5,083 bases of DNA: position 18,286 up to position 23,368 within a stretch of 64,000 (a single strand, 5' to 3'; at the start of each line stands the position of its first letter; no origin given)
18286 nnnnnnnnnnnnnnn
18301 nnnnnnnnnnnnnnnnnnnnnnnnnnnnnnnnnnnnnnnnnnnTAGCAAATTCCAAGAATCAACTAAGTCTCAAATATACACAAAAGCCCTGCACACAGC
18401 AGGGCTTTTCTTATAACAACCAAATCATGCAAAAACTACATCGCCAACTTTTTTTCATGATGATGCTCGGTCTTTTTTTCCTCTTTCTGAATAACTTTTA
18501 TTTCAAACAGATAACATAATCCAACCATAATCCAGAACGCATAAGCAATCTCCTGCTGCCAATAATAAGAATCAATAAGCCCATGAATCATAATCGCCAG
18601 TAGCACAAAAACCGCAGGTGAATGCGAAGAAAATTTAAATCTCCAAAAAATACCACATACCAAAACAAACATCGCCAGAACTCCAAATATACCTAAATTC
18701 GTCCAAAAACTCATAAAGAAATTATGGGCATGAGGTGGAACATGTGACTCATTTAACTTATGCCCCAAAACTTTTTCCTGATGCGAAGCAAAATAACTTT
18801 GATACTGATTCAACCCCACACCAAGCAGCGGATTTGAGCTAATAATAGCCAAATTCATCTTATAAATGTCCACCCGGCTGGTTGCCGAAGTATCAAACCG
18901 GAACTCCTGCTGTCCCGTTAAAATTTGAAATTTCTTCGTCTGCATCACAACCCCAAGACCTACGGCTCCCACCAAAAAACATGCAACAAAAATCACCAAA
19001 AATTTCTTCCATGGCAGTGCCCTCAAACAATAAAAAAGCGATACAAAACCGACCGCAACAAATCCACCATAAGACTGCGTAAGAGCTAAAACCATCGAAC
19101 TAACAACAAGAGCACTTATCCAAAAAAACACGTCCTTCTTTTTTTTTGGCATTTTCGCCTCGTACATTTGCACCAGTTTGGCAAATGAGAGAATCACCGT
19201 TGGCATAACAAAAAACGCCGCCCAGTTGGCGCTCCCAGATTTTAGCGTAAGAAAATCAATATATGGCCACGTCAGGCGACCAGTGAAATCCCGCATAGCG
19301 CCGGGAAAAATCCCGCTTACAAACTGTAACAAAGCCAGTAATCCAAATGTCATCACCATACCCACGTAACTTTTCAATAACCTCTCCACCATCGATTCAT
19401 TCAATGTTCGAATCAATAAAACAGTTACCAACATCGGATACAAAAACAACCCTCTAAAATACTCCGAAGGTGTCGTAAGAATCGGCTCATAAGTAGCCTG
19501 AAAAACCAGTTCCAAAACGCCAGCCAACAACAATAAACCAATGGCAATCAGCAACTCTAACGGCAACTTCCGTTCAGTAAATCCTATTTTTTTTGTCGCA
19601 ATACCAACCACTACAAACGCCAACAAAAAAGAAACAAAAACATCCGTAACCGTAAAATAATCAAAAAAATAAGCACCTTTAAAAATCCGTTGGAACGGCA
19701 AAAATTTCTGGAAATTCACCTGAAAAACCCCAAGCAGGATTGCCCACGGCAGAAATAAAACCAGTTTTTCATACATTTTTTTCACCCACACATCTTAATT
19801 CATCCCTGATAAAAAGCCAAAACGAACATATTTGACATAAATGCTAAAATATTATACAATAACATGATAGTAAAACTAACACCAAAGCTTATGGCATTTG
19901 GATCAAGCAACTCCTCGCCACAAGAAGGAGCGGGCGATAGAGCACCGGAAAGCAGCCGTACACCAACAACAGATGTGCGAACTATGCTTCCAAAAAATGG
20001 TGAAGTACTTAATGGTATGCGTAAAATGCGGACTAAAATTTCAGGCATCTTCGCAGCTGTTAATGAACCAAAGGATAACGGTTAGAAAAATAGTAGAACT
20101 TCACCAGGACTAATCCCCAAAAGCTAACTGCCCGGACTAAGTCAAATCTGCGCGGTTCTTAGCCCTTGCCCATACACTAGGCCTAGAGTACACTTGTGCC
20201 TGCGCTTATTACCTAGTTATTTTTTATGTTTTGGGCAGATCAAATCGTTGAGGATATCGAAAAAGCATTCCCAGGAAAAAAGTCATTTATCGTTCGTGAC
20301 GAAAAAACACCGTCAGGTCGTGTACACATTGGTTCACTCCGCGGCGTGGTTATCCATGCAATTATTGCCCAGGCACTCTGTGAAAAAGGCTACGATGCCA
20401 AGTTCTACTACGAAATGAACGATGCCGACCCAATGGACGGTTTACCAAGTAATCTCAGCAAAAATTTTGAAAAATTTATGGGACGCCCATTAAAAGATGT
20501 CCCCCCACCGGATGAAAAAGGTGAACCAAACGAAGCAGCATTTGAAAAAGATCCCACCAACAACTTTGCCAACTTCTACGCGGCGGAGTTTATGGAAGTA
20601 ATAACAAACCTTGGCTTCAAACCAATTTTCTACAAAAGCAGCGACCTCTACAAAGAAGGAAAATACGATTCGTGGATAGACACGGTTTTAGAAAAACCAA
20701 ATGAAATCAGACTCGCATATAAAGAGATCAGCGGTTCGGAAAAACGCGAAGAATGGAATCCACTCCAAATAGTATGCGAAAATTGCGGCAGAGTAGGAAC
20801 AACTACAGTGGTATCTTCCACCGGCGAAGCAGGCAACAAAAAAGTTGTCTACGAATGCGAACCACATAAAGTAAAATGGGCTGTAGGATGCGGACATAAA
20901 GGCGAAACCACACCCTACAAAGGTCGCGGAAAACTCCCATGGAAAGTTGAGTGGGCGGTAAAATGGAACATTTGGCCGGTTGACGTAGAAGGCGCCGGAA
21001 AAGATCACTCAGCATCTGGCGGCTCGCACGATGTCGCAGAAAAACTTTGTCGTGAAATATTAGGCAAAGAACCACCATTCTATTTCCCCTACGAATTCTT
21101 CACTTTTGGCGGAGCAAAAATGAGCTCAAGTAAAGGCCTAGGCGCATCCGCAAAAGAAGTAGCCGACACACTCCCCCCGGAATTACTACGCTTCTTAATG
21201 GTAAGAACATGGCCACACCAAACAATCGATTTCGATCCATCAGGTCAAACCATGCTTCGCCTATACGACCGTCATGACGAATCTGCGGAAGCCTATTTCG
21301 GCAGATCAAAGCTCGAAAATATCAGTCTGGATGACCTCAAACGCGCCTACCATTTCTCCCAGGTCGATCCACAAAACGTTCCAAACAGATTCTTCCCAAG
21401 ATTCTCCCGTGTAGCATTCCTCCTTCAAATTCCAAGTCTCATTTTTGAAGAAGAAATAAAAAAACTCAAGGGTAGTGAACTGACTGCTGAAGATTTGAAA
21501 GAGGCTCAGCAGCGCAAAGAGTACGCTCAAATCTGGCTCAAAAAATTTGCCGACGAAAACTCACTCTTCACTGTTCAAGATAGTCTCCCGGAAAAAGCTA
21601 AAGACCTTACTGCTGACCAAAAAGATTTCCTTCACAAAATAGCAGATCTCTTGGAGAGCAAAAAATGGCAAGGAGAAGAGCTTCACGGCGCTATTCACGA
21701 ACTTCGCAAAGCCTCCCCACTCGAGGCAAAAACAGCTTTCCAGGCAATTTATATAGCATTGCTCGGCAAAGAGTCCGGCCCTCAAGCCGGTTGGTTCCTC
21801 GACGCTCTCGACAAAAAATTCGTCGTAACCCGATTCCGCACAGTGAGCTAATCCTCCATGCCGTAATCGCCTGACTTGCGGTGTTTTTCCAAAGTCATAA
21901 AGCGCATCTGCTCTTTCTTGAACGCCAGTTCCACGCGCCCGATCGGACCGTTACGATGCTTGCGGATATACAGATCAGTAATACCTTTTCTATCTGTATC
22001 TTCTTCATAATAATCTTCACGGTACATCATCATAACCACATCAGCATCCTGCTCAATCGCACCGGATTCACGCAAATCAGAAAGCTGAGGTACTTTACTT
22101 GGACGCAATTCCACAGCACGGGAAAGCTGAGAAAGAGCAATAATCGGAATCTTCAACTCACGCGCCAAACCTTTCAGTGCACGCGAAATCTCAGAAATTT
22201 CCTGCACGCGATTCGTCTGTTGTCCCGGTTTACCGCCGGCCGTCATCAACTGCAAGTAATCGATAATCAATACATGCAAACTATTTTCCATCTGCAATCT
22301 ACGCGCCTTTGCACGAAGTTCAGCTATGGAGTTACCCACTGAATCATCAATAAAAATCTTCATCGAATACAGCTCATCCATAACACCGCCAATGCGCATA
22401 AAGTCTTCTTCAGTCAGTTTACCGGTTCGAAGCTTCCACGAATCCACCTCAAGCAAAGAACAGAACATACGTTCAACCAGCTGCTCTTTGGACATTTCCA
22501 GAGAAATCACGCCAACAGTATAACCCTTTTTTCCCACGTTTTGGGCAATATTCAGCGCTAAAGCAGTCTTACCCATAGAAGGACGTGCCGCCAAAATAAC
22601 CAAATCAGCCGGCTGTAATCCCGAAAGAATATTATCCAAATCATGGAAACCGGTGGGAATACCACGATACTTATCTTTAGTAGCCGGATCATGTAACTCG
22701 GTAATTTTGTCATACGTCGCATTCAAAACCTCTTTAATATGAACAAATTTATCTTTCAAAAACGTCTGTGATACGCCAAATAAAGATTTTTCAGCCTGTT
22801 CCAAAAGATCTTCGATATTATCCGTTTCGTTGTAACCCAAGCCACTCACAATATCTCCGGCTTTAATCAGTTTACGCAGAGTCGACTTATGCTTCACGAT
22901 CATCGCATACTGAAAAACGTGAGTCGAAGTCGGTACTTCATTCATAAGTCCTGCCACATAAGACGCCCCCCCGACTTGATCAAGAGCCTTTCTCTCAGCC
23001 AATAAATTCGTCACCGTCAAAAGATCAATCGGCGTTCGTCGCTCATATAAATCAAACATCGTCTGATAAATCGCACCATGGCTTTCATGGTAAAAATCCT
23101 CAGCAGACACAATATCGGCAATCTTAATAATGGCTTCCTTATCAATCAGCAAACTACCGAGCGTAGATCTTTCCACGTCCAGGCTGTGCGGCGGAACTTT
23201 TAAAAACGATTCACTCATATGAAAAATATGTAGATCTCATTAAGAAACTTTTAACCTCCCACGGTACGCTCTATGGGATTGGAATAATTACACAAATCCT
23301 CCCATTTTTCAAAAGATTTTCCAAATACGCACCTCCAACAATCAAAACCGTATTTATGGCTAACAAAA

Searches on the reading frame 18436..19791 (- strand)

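Call 48: search_protein_families(library=pfam, proteins=[window:18436-19791:-], max_evalue=0.00001)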
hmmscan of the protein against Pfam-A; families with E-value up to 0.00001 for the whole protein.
window:18436-19791:- (451 aa): 1 family
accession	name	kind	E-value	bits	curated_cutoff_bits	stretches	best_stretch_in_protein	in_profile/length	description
PF04932.20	Wzy_C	-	6.9e-22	78.3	31.7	1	227-374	2-148/149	O-Antigen ligase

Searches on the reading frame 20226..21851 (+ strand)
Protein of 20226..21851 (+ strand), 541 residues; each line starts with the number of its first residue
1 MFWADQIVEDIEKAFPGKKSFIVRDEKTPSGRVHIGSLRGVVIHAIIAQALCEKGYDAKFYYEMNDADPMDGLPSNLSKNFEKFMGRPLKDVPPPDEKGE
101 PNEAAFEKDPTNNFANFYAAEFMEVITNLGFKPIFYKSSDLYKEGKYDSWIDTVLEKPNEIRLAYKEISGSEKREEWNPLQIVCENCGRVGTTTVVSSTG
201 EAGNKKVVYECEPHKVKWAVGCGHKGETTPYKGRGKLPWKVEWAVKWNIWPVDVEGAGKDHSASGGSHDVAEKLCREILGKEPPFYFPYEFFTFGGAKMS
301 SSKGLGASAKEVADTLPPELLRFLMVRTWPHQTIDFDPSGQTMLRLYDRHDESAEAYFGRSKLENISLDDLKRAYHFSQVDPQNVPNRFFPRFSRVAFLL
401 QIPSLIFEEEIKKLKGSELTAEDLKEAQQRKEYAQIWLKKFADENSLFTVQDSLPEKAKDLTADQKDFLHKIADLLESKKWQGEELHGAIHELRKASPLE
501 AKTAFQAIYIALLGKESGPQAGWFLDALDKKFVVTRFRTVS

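Call 48: search_protein_families(library=pfam, proteins=[window:20226-21851:+], max_evalue=0.00001)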
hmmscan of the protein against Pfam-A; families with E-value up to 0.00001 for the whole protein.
window:20226-21851:+ (541 aa): 2 families
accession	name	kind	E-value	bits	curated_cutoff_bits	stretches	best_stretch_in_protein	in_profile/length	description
PF01921.24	tRNA-synt_1f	-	4.3e-85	286.2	27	1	2-380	2-359/360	tRNA synthetases class I (K)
PF19269.4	Anticodon_2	-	3e-08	34.6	23.6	1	456-538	55-138/141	Anticodon binding domain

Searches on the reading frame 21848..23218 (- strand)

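Call 48: search_protein_families(library=pfam, proteins=[window:21848-23218:-], max_evalue=0.00001)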
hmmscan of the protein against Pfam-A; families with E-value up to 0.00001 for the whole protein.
window:21848-23218:- (456 aa): 3 families
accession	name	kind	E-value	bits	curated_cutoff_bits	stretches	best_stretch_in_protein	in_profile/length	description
PF03796.21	DnaB_C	-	2.7e-104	348.5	27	1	186-441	1-254/255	DnaB-like helicase C terminal domain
PF00772.26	DnaB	-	1.6e-31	108.8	23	1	9-109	2-102/103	DnaB-like helicase N terminal domain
PF13481.12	AAA_25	-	8.5e-10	39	27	1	185-364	13-189/195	AAA domain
